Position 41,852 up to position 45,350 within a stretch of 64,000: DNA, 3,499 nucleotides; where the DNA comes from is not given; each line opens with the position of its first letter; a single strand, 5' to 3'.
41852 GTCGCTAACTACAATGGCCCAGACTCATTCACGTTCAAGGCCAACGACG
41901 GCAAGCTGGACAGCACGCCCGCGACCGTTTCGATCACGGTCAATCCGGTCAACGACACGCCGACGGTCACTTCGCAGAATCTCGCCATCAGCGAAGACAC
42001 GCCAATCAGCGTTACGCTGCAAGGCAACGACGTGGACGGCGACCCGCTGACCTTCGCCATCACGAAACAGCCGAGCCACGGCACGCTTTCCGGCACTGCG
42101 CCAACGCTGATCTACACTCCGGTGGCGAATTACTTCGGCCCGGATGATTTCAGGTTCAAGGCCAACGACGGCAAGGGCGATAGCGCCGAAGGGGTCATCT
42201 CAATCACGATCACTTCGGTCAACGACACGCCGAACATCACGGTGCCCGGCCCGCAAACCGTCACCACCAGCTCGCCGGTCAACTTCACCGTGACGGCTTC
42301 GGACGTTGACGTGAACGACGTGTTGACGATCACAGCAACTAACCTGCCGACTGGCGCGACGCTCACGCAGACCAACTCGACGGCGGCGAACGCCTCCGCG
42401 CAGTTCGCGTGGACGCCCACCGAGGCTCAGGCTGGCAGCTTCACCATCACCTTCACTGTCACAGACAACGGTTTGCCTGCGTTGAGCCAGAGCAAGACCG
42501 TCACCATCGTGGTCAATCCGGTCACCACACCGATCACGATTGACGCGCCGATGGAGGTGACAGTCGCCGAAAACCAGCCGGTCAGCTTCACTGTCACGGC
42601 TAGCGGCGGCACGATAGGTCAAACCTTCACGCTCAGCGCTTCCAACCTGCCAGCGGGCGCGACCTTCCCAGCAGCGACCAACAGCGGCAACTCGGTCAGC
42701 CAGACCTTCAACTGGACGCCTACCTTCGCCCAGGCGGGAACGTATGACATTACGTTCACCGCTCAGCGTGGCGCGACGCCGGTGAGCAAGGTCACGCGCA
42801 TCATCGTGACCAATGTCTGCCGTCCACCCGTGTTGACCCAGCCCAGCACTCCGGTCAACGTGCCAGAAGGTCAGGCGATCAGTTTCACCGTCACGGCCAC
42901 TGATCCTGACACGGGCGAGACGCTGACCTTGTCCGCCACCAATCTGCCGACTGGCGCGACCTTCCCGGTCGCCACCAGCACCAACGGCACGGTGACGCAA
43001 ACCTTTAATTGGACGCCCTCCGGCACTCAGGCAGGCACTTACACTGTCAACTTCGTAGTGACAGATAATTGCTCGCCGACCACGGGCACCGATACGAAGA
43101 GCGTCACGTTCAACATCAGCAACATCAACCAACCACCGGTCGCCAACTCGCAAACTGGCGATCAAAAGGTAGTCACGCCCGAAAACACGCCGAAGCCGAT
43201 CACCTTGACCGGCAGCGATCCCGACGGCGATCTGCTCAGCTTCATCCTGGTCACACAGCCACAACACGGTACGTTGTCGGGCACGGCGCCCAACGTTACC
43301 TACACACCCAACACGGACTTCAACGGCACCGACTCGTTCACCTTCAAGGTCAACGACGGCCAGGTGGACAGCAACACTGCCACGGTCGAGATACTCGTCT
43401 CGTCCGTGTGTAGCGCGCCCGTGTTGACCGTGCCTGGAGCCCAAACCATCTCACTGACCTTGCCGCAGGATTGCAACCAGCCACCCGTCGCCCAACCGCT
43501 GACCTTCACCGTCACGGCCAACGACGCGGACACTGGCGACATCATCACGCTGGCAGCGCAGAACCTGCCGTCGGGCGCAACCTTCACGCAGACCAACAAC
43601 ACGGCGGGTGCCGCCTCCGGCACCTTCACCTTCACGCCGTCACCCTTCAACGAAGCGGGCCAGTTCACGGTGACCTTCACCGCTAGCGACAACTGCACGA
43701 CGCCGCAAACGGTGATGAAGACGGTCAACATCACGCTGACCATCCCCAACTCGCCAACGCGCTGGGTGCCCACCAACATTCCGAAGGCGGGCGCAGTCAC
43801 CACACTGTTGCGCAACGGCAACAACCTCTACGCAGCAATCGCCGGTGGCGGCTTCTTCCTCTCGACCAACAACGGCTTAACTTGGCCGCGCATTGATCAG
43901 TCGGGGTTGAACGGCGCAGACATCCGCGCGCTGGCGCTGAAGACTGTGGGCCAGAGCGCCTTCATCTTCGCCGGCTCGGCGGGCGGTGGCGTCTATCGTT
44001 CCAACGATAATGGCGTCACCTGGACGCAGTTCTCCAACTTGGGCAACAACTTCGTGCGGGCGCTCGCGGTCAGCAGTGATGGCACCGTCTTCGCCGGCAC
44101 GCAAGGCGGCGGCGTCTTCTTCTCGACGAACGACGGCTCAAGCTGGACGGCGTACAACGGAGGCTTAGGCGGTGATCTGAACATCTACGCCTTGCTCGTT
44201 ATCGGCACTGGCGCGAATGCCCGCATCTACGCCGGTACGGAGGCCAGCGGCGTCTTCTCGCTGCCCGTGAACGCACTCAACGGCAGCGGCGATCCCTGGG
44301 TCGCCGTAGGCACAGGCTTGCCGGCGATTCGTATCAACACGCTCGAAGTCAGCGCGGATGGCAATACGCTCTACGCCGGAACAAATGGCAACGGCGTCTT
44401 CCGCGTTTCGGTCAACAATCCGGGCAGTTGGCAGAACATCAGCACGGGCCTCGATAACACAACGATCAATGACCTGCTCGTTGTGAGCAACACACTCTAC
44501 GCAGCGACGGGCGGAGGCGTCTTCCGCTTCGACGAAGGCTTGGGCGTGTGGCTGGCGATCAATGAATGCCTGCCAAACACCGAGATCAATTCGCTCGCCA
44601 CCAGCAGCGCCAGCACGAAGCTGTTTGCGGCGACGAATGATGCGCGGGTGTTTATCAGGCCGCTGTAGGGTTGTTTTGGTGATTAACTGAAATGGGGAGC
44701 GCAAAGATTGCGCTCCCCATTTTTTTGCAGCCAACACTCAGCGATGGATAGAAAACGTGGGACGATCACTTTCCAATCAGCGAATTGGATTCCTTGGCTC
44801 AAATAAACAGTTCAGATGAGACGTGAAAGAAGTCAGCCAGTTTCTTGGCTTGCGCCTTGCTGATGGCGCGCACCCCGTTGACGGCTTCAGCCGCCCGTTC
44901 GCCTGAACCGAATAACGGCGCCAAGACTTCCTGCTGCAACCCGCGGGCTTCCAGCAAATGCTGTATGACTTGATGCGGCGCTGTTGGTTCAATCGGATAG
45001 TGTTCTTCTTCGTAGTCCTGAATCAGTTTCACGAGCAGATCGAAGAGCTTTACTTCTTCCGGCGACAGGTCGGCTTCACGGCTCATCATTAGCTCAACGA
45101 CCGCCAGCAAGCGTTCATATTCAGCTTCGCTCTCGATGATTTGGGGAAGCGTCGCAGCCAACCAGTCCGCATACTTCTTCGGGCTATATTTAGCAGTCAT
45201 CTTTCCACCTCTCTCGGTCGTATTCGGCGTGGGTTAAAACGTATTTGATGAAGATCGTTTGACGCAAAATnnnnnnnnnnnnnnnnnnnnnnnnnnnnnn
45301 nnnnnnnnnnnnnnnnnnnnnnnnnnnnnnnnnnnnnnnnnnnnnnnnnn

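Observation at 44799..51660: Defense-island-like patch: DUF4365 nuclease-like + WD40 + TIR + MazF TA + IS200/RAYT remnant, with no NTPase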

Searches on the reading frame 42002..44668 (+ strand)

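Call 56: search_protein_families(library=pfam, proteins=[window:42002-44668:+], max_evalue=0.0001)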
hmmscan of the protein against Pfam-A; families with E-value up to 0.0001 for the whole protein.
window:42002-44668:+ (888 aa): 7 families
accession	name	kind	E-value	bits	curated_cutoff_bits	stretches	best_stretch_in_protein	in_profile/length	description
PF17963.7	Big_9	-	4.8e-53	178.5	23.6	5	376-464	1-88/89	Bacterial Ig domain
PF05345.18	He_PIG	-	5e-29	101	24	4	177-267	2-91/96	Putative Ig domain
PF17892.7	Cadherin_5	-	1.4e-24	86.2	26.5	2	376-466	2-97/98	Cadherin-like domain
PF17803.7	Cadherin_4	-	5.2e-15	56.2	25.1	1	367-434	2-69/71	Bacterial cadherin-like domain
PF19755.4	DUF6242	-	3e-07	30.9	29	0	649-715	151-217/217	Domain of unknown function (DUF6242)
PF24910.1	Ig_SIBA-E_3rd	-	3.7e-06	27.6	27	0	280-356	9-85/86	Integrin beta-like protein A-E, third Ig-like domain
PF13927.12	Ig_3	-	4.1e-06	27.6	30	0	275-349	1-74/78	Immunoglobulin domain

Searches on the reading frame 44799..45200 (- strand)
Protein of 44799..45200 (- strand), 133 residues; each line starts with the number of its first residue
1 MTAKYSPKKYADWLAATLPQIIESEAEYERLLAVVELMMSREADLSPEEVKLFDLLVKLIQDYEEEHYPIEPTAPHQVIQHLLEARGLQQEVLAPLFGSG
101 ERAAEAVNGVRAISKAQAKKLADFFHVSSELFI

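Call 3: search_protein_families(library=pfam, proteins=[window:44799-45200:-], max_evalue=0.01)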
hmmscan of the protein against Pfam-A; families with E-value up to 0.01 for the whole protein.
window:44799-45200:- (133 aa): 1 family
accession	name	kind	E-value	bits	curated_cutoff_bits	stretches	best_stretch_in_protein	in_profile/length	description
PF01381.28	HTH_3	-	0.00062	20.2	23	1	81-131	3-54/55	Helix-turn-helix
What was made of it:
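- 44799..45200 (-): Orphan HigA-like HTH gene (133 aa). It is not part of the ROCO gene. Pfam HTH_3 6e-4 on residues 81-131 (call 3).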

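Call 4: search_protein_families(library=padloc, proteins=[window:44799-45200:-], max_evalue=0.01)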
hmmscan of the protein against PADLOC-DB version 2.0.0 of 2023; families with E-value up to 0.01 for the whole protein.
window:44799-45200:- (133 aa): 2 families
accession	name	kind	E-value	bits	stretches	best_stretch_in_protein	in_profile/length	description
PDLC03982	PD-Lambda-2_B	-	6.6e-19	66.5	1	20-132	5-117/402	-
PDLC04775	PDC-M69A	-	0.0027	16.2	0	79-130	12-64/113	-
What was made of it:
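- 44799..45200 (-): PADLOC PD-Lambda-2_B N-terminal region 6.6e-19, a domain-level hit (call 4).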

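Call 29: search_protein_families(library=ncbifam, proteins=[window:44799-45200:-], max_evalue=0.001)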
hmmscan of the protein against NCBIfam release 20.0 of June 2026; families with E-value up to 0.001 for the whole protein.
window:44799-45200:- (133 aa): 0 families
